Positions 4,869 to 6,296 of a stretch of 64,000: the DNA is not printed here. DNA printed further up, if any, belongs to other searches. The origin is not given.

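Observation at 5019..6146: Stand-alone SIR2_2 (ThsA/DSR-type) sirtuin-like protein: candidate single-gene NAD+-depleting defense effector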

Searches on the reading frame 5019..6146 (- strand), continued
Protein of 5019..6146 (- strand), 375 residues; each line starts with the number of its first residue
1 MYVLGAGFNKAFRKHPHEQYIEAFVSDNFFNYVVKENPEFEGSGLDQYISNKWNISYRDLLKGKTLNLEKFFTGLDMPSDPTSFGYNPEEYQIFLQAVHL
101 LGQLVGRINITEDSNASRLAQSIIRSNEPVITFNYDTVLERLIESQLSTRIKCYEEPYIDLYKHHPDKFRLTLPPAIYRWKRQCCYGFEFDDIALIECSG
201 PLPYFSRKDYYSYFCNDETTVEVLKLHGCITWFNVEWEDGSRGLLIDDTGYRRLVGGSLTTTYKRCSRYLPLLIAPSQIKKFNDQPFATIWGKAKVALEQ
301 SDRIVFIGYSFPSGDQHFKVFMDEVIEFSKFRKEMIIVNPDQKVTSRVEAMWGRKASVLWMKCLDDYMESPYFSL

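Call 46: search_protein_families(library=padloc, alignment_id=A2, max_evalue=0.001)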
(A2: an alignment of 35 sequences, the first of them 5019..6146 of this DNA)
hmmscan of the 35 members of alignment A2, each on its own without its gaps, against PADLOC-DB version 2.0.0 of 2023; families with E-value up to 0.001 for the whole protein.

A. member 1, window:5019-6146:- (375 aa): 9 families
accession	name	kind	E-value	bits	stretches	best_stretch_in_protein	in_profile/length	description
PDLC04087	SIR2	-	3.9e-11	40.4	1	111-326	113-274/343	-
PDLC04078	SIR2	-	8.8e-09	33.4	1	260-339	37-114/171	-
PDLC04082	SIR2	-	3.2e-07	27.6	0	267-327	216-276/345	-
PDLC04096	SIR2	-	4e-06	24.5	1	219-338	71-171/230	-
PDLC02414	Aga_SIR2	-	7.4e-06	23.5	1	218-344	160-263/313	-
PDLC04077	SIR2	-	4.7e-05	21.4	1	268-326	7-65/135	-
PDLC04093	SIR2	-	0.00033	17.8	0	225-318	207-284/395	-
PDLC04088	SIR2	-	0.00052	17.3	0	210-328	212-312/390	-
PDLC04091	SIR2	-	0.00081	16.7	0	270-326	218-275/345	-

B. families by the number of members that match (of 35 scanned): 21 families
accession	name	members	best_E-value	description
PDLC04087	SIR2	33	3e-15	-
PDLC04082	SIR2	30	1.2e-09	-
PDLC04096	SIR2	25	5.8e-12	-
PDLC04078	SIR2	25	6.1e-11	-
PDLC02414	Aga_SIR2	24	4e-12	-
PDLC04081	SIR2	22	1e-09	-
PDLC04093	SIR2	19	5.3e-11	-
PDLC02408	Aga_SIR2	19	5.4e-10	Class II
PDLC04077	SIR2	14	6.8e-06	-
PDLC04091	SIR2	13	2.6e-07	-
PDLC04083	SIR2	12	2.1e-10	-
PDLC04084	SIR2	10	1.6e-08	-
PDLC04092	SIR2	8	2e-08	-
PDLC04088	SIR2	6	5.3e-05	-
PDLC04094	SIR2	3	0.00014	-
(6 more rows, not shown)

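Call 47: fold_search(model_id=the predicted structure, library=pdb)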
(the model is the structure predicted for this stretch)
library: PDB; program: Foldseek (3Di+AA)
matches with E <= 10: 343; with E <= 0.001: 26
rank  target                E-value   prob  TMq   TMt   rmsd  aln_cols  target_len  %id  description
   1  8wld_Q                1.6e-07  1.00  0.50  0.54   7.4       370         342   12  Cryo-EM structure of SIR2/HerA antiphage complex (released 2024-09-11)
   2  8wld_E                1.6e-07  1.00  0.51  0.54   7.3       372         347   13  Cryo-EM structure of SIR2/HerA antiphage complex (released 2024-09-11)
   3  8wld_K                2.3e-07  1.00  0.51  0.56   7.1       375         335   13  Cryo-EM structure of SIR2/HerA antiphage complex (released 2024-09-11)
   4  8wld_R                3.5e-07  1.00  0.50  0.54   7.0       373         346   14  Cryo-EM structure of SIR2/HerA antiphage complex (released 2024-09-11)
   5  8yhx_R                1.5e-06  1.00  0.40  0.39  12.5       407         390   13  Cryo-EM structure of the trimeric HerA (released 2024-11-06)
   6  8sub_F                2.1e-06  1.00  0.48  0.45   9.5       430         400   13  E. coli SIR2-HerA complex (dodecamer SIR2 pentamer HerA) (released 2023-12-27)
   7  8wld_P                3.7e-06  1.00  0.51  0.54   7.0       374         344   13  Cryo-EM structure of SIR2/HerA antiphage complex (released 2024-09-11)
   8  8wld_H                3.9e-06  1.00  0.48  0.52   7.6       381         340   13  Cryo-EM structure of SIR2/HerA antiphage complex (released 2024-09-11)
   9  8su9_D                4.1e-06  1.00  0.50  0.48   7.8       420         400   13  E. coli SIR2-HerA complex (hexamer HerA bound with dodecamer Sir2) (released 2024-03-27)
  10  8suw_F                7.8e-06  1.00  0.48  0.45   8.3       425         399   14  E. coli SIR2-HerA complex (dodecamer SIR2 bound 4 protomers of HerA) (released 2024-03-27)
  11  8uae_F                1.3e-05  1.00  0.49  0.48   8.8       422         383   12  E. coli Sir2_HerA complex (12:6) with ATPgamaS (released 2023-12-27)
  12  8j4u_G                1.9e-05  1.00  0.49  0.47   8.3       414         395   13  Structure of HerA-Sir2 complex from Escherichia coli Nezha system (released 2024-01-03)
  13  8sub_I                2.1e-05  1.00  0.46  0.45   8.8       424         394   14  E. coli SIR2-HerA complex (dodecamer SIR2 pentamer HerA) (released 2023-12-27)
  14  8suw_J                2.8e-05  1.00  0.51  0.48   7.7       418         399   13  E. coli SIR2-HerA complex (dodecamer SIR2 bound 4 protomers of HerA) (released 2024-03-27)
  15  8yhx_H                5.9e-05  0.98  0.25  0.22  18.7       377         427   16  Cryo-EM structure of the trimeric HerA (released 2024-11-06)
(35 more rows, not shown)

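Call 69: find_encoding_contigs(protein=P0188, flank=6000, max_places=2)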
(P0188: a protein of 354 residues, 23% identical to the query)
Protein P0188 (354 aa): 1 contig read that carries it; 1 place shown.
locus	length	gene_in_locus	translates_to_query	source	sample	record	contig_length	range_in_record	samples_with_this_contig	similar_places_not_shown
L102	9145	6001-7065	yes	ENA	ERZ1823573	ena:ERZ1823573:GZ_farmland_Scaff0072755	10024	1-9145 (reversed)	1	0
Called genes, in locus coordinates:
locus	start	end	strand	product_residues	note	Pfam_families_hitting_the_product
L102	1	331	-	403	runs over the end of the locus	?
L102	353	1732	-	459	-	PF02321:OEP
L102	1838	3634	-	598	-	PF01343:Peptidase_S49, PF00574:CLP_protease (faint), PF01972:SDH_protease (weak), PF25145:NfeD1b_N (weak), PF01343:Peptidase_S49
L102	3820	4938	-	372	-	PF03054:tRNA_Me_trans, PF20259:tRNA_Me_trans_M, PF20258:tRNA_Me_trans_C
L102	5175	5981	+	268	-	PF07728:AAA_5, PF08406:CbbQ_C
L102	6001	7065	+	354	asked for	PF13289:SIR2_2 (faint)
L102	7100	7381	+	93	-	-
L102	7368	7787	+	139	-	PF01850:PIN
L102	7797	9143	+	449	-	?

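Call 70: find_encoding_contigs(protein=P0194, flank=6000, max_places=2)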
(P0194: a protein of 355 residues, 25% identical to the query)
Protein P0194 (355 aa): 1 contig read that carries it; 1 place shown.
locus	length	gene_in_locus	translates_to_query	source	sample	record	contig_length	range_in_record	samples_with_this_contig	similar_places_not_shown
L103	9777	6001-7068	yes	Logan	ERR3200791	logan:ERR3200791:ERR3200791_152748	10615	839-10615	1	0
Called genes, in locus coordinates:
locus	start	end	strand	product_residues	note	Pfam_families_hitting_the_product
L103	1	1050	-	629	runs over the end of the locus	?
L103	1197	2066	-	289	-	PF03781:FGE-sulfatase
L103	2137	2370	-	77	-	-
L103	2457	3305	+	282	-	PF25021:TEN_NHL, PF01436:NHL (weak), PF25021:TEN_NHL (weak)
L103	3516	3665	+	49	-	-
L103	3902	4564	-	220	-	-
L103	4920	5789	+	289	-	-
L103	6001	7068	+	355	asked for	PF13289:SIR2_2 (faint)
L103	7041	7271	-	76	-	-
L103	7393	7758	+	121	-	-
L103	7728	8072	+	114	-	-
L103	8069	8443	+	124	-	-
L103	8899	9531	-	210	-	-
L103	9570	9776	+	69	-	?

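Call 74: find_related_loci(query=A2, collection=metagenome_contigs, flank=7000)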
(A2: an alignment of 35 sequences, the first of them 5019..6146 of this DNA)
Query A2 (375 aa) in metagenome_contigs; peptide patterns used: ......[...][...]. (x = any residue, [..] = any of these).
600 stretches matched a pattern (row limit reached: there are more); 343 encode a relative of the query (tblastn E <= 1e-3); the best 80 are kept; 80 distinct loci.
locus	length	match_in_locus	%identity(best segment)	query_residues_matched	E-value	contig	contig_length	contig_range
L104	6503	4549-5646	26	1-351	6e-30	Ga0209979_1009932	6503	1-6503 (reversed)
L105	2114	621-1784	26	1-370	1e-26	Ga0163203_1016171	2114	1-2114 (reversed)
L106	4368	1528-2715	27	1-370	4e-26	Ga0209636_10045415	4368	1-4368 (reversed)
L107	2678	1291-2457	28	2-368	6e-26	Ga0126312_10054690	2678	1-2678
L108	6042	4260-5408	28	1-370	6e-25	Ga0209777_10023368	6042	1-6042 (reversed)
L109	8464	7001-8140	27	2-368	9e-24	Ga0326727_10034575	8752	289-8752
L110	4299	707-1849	27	1-367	3e-23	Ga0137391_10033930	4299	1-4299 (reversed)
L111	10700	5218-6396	26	1-375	4e-23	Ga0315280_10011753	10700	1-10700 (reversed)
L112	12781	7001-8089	28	1-351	1e-22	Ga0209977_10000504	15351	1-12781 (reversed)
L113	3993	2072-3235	26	1-370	2e-22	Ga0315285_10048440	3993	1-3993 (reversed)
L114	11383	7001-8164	26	1-370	4e-24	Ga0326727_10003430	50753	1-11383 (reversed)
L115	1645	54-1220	26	1-368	4e-21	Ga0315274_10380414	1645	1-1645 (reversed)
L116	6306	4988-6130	25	1-369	1e-20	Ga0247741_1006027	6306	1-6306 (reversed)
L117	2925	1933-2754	30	90-348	3e-20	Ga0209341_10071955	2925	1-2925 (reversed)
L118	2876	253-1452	24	2-369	8e-20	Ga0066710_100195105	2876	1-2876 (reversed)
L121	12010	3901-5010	28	1-339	7e-17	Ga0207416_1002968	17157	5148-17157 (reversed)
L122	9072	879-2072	25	1-374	1e-18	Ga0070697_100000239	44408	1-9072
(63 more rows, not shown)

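Call 79: search_protein_families(library=padloc, alignment_id=A5, max_evalue=0.00001)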
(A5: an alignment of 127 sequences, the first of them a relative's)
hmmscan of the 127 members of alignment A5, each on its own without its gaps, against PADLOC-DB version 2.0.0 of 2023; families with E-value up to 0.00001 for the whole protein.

A. member 1, L004:618-1907:- (430 aa): 0 families

B. families by the number of members that match (of 127 scanned): 67 families (the first 25 are shown)
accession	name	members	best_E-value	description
PDLC04132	HNH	2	5.8e-29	-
PDLC03546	HNH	2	1.8e-14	Type II restriction enzyme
PDLC02926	HTH_VI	2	8.6e-13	-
PDLC04134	mad2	2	5.9e-12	mads_2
PDLC03946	RmrA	2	2.6e-08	-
PDLC03294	MTase_II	1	9.4e-95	Type II methyltransferase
PDLC03735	oMTase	1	7e-91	orphan methyltransferase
PDLC03266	MTase_II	1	1.5e-71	Type II methyltransferase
PDLC03261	MTase_II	1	8.8e-68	Type II methyltransferase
PDLC03729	oMTase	1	8.2e-63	orphan methyltransferase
PDLC03817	RTasSbcB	1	6.8e-58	DRT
PDLC03630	REase_MTase_IIG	1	2.2e-45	Type IIG restriction enzyme-methyltransferase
PDLC03513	REase_II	1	3.8e-36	Type II restriction enzyme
PDLC03247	MTase_II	1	4.1e-36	Type II methyltransferase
PDLC03264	MTase_II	1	4.1e-28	Type II methyltransferase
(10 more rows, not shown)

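Call 80: search_protein_families(library=pfam, alignment_id=A5, max_evalue=0.00001)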
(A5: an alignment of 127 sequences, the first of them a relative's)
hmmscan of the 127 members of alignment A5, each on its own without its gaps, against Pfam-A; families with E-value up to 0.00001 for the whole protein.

A. member 1, L004:618-1907:- (430 aa): 0 families

B. families by the number of members that match (of 127 scanned): 120 families (the first 25 are shown)
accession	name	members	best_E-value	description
PF00589.27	Phage_integrase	3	3.7e-17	Phage integrase family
PF00152.25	tRNA-synt_2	2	2.2e-70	tRNA synthetases class II (D, K and N)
PF01569.27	PAP2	2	2.7e-21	PAP2 superfamily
PF01381.28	HTH_3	2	3.6e-18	Helix-turn-helix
PF13560.12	HTH_31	2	2.5e-15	Helix-turn-helix domain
PF13181.12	TPR_8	2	9.1e-14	Tetratricopeptide repeat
PF13391.12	HNH_2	2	4.1e-12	HNH endonuclease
PF13676.11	TIR_2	2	1.5e-11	TIR domain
PF13431.12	TPR_17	2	1.1e-09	Tetratricopeptide repeat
PF13428.12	TPR_14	2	7.3e-09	Tetratricopeptide repeat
PF07719.23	TPR_2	2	1.2e-08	Tetratricopeptide repeat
PF02350.25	Epimerase_2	1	2e-104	UDP-N-acetylglucosamine 2-epimerase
PF08411.15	Exonuc_X-T_C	1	2.6e-102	Exonuclease C-terminal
PF00493.29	MCM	1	1.3e-93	MCM P-loop domain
PF00208.27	ELFV_dehydrog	1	2.8e-83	Glutamate/Leucine/Phenylalanine/Valine dehydrogenase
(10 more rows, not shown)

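Call 81: search_protein_families(library=pfam, proteins=[L104:2637-3926:-, L111:322-1326:-, L104:5867-6292:+, L111:2718-4733:+, L111:6819-7895:-, L104:1901-2401:-, L104:666-1901:-], max_evalue=0.001)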
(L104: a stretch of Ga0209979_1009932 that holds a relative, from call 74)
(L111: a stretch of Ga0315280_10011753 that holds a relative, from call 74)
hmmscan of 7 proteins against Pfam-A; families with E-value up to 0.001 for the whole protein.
L104:2637-3926:- (430 aa): 2 families
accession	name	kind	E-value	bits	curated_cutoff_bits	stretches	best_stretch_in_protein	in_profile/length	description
PF00152.25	tRNA-synt_2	-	2.2e-70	237.6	25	1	114-424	5-307/308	tRNA synthetases class II (D, K and N)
PF01336.31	tRNA_anti-codon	-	1.2e-16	60.8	27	1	17-95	1-74/75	OB-fold nucleic acid binding domain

L111:322-1326:- (335 aa): 1 family
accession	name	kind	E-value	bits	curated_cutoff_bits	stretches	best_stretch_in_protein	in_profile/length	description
PF00152.25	tRNA-synt_2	-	2.1e-25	89.9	25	1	102-327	78-306/308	tRNA synthetases class II (D, K and N)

L104:5867-6292:+ (142 aa): 1 family
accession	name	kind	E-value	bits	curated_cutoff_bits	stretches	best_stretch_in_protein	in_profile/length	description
PF00254.34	FKBP_C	-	8.3e-25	87.4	21.1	1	3-83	4-74/94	FKBP-type peptidyl-prolyl cis-trans isomerase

L111:2718-4733:+ (672 aa): 0 families

L111:6819-7895:- (359 aa): 12 families
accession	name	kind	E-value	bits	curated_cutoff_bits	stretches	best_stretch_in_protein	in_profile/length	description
PF18742.7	DpnII-MboI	-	8.3e-11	42.1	27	1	267-357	52-145/150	REase_DpnII-MboI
PF13428.12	TPR_14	-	7.3e-09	35.9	23.5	0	162-192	4-34/44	Tetratricopeptide repeat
PF13424.12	TPR_12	-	1.6e-08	35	30.1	1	122-189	3-75/77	Tetratricopeptide repeat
PF13374.12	TPR_10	-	5.2e-08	33.1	27.5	0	122-152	2-32/42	Tetratricopeptide repeat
PF13181.12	TPR_8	-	6.7e-07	29.4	25.7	0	163-187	5-29/34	Tetratricopeptide repeat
PF07719.23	TPR_2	-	1.1e-06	28.8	27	0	122-152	1-31/34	Tetratricopeptide repeat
PF13431.12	TPR_17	-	5.1e-06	26.8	24.4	0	73-105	2-33/34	Tetratricopeptide repeat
PF13432.12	TPR_16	-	8.6e-06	26.5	32.7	1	131-187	6-59/65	Tetratricopeptide repeat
PF00515.34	TPR_1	-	0.00022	21.3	27.8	0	128-153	7-32/34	Tetratricopeptide repeat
PF14559.12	TPR_19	-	0.00027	21.6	25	0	63-112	4-52/68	Tetratricopeptide repeat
PF22860.2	DUF7017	-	0.00043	20.7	27.5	0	54-155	5-104/141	Domain of unknown function (DUF7017)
PF17139.9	DUF5112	-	0.00067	19.6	29.4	1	86-158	3-74/266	Domain of unknown function (DUF5112)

L104:1901-2401:- (167 aa): 1 family
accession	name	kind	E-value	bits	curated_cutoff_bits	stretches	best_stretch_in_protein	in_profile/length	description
PF04608.18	PgpA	-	1.4e-39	135.7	28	1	24-161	2-140/141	Phosphatidylglycerophosphatase A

L104:666-1901:- (412 aa): 3 families
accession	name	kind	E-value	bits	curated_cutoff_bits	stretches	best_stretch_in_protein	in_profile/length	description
PF02464.23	CinA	-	1.1e-57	194.5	23.5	1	257-409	3-155/155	Competence-damaged protein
PF00994.29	MoCF_biosynth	-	1.2e-36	126.1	26.6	1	4-168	1-142/144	Probable molybdopterin binding domain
PF18146.6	CinA_KH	-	1.3e-10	41.6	27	1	182-250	3-71/73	Damage-inducible protein CinA KH domain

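Call 83: search_protein_families(library=pfam, proteins=[L105:20-454:+, L106:773-1279:+, L108:2774-4123:+, L109:6282-6791:+, L110:113-673:+, L121:2721-3788:+, L122:504-824:+, L101:1837-2463:+, L112:4453-6417:+, L114:8478-9743:-], max_evalue=0.001)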
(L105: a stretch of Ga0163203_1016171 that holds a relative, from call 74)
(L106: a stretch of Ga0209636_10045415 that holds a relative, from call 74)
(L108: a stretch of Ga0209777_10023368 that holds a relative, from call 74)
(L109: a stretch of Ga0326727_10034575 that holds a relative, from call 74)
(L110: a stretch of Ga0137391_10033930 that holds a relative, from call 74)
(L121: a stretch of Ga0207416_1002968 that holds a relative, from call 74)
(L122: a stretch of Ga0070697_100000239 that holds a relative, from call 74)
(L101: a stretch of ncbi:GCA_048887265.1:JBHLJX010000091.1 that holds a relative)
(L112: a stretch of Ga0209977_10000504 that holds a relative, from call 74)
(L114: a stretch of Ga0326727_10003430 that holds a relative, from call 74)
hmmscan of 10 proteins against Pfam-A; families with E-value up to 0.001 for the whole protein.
L105:20-454:+ (145 aa): 0 families

L106:773-1279:+ (169 aa): 0 families

L108:2774-4123:+ (450 aa): 4 families
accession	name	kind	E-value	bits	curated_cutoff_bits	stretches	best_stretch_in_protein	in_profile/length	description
PF02878.22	PGM_PMM_I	-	8.3e-46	155.5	22.5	1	4-136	2-134/138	Phosphoglucomutase/phosphomannomutase, alpha/beta/alpha domain I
PF02880.22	PGM_PMM_III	-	2.1e-37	128.2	20.7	1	261-371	1-113/115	Phosphoglucomutase/phosphomannomutase, alpha/beta/alpha domain III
PF00408.26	PGM_PMM_IV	-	1.4e-18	67.2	23.1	1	377-443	1-67/68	Phosphoglucomutase/phosphomannomutase, C-terminal domain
PF02879.22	PGM_PMM_II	-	1.8e-16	61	29.3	1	160-257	2-103/103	Phosphoglucomutase/phosphomannomutase, alpha/beta/alpha domain II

L109:6282-6791:+ (170 aa): 0 families

L110:113-673:+ (187 aa): 0 families

L121:2721-3788:+ (356 aa): 0 families

L122:504-824:+ (107 aa): 0 families

L101:1837-2463:+ (209 aa): 0 families

L112:4453-6417:+ (655 aa): 0 families

L114:8478-9743:- (422 aa): 3 families
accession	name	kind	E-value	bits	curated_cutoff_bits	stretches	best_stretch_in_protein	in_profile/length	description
PF00208.27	ELFV_dehydrog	-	2.8e-83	279.8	23.4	1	187-418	1-240/241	Glutamate/Leucine/Phenylalanine/Valine dehydrogenase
PF02812.23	ELFV_dehydrog_N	-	4.9e-55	185.2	25.3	1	41-168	1-128/129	Glu/Leu/Phe/Val dehydrogenase, dimerisation domain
PF02826.25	2-Hacid_dh_C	-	3.1e-05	23.9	25.1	1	206-249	25-68/178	D-isomer specific 2-hydroxyacid dehydrogenase, NAD binding domain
